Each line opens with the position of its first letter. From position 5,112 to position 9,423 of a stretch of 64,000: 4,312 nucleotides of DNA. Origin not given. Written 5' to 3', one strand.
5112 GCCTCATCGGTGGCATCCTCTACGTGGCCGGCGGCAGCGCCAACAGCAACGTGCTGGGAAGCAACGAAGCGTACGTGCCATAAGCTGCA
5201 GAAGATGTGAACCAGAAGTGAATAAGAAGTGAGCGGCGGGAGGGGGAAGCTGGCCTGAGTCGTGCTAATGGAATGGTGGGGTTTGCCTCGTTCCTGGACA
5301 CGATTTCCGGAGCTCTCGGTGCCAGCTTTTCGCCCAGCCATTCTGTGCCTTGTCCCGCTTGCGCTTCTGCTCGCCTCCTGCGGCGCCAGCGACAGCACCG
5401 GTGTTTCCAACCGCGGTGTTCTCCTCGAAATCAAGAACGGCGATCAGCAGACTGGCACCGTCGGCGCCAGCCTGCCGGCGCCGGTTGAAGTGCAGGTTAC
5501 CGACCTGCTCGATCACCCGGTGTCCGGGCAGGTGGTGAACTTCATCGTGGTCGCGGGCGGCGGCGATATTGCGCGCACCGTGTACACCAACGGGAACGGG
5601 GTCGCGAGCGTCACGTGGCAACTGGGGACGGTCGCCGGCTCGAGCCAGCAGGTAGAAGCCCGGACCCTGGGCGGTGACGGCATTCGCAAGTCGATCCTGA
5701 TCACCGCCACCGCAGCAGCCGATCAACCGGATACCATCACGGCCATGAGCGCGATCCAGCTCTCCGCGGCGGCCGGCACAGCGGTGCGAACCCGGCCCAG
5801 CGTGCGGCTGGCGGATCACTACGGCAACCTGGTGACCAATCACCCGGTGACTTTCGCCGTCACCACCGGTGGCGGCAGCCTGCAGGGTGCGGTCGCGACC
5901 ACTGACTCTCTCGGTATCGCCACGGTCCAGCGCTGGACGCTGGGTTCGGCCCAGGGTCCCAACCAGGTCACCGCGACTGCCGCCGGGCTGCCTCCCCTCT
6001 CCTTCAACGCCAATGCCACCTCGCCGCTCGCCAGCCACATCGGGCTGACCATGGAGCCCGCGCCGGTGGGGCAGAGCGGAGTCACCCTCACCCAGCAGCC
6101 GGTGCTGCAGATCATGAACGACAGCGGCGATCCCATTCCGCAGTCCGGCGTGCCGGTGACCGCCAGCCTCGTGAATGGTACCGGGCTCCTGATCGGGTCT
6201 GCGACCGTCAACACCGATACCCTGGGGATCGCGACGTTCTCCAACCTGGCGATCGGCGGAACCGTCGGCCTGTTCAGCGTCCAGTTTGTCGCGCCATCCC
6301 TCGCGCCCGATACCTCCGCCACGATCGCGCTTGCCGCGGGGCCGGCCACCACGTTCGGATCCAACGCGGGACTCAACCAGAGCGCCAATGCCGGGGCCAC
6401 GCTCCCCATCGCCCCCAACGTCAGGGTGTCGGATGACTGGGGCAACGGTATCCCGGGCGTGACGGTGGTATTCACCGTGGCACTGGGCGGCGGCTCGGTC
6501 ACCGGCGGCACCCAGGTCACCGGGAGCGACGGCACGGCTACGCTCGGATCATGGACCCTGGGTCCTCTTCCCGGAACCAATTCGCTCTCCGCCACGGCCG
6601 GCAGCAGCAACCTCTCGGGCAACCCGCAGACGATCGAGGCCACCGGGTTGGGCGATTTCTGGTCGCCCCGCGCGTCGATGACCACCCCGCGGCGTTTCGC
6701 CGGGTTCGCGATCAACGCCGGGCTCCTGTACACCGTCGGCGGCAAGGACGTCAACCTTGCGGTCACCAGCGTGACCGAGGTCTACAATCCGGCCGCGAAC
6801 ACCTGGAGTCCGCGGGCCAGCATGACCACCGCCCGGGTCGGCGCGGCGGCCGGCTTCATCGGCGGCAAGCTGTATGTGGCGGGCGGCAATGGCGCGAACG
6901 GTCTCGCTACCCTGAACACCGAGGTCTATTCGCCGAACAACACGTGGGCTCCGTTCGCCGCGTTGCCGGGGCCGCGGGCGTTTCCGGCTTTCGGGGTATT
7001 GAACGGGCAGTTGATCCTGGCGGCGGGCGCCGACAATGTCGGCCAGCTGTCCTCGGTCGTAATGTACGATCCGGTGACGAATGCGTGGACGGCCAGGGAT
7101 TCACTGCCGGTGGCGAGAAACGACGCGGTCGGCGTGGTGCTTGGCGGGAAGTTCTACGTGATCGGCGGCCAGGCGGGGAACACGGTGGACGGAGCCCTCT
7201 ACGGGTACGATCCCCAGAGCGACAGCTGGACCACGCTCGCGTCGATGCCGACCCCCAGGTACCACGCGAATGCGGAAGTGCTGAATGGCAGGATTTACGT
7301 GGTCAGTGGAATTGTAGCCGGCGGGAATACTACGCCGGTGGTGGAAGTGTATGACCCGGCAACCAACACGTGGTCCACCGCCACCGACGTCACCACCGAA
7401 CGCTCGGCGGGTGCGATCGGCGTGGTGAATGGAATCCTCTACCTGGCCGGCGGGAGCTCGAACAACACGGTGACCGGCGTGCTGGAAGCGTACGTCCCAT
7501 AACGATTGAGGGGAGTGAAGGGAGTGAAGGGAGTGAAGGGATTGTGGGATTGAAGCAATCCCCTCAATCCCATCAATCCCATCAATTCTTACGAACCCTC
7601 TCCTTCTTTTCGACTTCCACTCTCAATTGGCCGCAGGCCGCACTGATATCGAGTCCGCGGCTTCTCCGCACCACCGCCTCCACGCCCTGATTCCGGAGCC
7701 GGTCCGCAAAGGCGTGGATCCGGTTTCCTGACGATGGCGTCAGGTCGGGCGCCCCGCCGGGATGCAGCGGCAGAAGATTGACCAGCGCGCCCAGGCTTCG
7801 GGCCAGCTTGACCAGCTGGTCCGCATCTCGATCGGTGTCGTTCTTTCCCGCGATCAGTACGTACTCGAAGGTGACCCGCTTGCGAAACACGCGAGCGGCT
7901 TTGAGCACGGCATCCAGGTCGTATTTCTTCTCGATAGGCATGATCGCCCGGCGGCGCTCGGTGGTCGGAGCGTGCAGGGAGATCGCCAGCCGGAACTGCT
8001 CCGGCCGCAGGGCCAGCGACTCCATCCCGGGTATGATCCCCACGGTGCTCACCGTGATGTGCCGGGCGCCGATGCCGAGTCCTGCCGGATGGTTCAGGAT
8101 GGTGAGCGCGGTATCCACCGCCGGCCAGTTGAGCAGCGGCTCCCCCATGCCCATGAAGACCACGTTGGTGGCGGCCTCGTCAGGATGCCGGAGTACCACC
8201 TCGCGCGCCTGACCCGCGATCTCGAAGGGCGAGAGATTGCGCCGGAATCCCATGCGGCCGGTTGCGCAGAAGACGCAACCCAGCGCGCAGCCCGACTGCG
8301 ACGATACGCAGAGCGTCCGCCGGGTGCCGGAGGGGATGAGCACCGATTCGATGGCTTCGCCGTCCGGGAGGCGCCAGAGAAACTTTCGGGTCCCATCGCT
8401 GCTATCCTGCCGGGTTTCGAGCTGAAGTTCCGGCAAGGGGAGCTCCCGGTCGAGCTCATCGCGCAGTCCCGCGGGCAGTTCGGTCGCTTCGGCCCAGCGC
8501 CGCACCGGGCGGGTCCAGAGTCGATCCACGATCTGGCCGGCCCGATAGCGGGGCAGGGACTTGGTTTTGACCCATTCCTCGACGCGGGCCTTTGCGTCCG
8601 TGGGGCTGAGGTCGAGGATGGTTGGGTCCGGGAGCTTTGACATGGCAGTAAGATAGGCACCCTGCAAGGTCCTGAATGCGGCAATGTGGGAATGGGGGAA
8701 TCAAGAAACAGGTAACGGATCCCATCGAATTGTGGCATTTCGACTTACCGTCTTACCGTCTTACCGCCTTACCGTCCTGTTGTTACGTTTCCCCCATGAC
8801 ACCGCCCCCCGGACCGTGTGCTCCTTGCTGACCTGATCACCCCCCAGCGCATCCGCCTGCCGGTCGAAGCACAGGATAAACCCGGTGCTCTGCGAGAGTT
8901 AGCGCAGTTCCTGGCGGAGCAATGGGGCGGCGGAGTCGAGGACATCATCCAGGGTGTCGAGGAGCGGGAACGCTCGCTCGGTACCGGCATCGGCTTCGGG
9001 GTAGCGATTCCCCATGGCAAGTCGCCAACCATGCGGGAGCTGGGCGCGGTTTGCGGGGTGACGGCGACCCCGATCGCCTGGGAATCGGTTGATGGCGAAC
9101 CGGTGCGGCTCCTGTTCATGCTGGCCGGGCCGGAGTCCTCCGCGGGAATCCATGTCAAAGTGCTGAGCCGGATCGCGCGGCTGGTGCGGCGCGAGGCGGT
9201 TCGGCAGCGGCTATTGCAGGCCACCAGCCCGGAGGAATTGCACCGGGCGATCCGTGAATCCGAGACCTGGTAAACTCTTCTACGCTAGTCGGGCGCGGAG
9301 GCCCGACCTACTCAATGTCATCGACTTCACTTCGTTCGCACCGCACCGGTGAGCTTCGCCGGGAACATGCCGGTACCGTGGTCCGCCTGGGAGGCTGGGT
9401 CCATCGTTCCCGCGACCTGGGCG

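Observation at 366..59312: Nearly every intergenic gap holds a structured palindromic or tandem-unit element (about 25 in 64 kb)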

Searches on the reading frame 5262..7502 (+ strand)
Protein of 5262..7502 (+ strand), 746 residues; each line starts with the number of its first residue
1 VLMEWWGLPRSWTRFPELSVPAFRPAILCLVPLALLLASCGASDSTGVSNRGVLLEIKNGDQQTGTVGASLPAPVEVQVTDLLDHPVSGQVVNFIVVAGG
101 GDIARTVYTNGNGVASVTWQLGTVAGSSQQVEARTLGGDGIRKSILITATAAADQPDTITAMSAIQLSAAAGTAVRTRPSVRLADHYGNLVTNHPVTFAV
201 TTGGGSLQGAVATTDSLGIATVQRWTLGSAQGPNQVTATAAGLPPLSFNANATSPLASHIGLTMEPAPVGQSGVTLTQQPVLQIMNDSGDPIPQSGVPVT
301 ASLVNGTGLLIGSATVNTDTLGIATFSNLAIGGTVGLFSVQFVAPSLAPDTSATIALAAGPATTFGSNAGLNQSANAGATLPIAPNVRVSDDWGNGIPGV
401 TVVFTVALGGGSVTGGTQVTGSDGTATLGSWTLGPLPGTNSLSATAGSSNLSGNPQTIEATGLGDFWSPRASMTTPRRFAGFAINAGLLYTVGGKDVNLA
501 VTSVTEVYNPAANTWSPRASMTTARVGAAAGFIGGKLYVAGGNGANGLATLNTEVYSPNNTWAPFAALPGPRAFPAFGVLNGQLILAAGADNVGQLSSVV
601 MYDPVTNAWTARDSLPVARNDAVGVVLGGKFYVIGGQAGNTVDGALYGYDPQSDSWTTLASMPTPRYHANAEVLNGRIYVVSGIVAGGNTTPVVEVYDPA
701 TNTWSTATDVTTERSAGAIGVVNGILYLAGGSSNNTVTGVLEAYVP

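Call 7: search_protein_families(library=pfam, proteins=[window:5262-7502:+])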
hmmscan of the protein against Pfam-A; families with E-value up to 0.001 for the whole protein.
window:5262-7502:+ (746 aa): 11 families
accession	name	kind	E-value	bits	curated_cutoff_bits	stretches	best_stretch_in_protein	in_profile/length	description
PF01344.31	Kelch_1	-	1.6e-44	149.5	20.1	4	665-709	1-44/46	Kelch motif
PF25210.1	Kelch_FKB95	-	4.2e-28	99.1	70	3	650-732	64-150/268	FKB95, Kelch-repeats domain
PF24681.1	Kelch_KLHDC2_KLHL20_DRC7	-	1.9e-26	93.2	50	2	487-660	9-195/221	KLHDC2/KLHL20/DRC7 Kelch-repeats domain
PF13964.12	Kelch_6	-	2.7e-26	91.1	25.3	2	625-666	8-50/50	Kelch motif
PF07646.21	Kelch_2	-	3.6e-25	87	21.3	0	625-663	8-48/48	Kelch motif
PF13415.12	Kelch_3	-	1.4e-24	86.1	22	2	628-669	1-43/48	Galactose oxidase, central domain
PF13418.12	Kelch_4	-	2.3e-22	79.1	21.6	1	618-664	1-49/49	Galactose oxidase, central domain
PF02369.22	Big_1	-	1.6e-18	67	34.9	3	177-242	19-82/93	Bacterial Ig-like domain (group 1)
PF24981.1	Beta-prop_ATRN-LZTR1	-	3.9e-17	62.9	50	1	641-737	177-285/289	Attractin/LZTR1 beta-propeller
PF24996.1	NANM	-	9e-11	41.7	45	2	615-741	4-134/350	N-acetylneuraminate epimerase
PF17789.7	MG4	-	5e-07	30.3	24.7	0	71-135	14-75/95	Macroglobulin domain MG4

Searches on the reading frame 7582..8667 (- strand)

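Call 7: search_protein_families(library=pfam, proteins=[window:7582-8667:-])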
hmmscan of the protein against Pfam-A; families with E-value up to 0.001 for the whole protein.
window:7582-8667:- (361 aa): 1 family
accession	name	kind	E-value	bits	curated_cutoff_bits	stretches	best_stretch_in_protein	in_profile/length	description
PF04055.27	Radical_SAM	-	9.7e-18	65.3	29.5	1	122-288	2-165/166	Radical SAM superfamily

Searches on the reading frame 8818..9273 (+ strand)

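Call 7: search_protein_families(library=pfam, proteins=[window:8818-9273:+])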
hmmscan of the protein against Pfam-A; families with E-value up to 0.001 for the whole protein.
window:8818-9273:+ (151 aa): 1 family
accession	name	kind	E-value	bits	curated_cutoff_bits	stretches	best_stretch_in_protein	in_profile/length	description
PF00359.27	PTS_EIIA_2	-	1.7e-32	112.8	27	1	6-147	2-143/144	Phosphoenolpyruvate-dependent sugar phosphotransferase system, EIIA 2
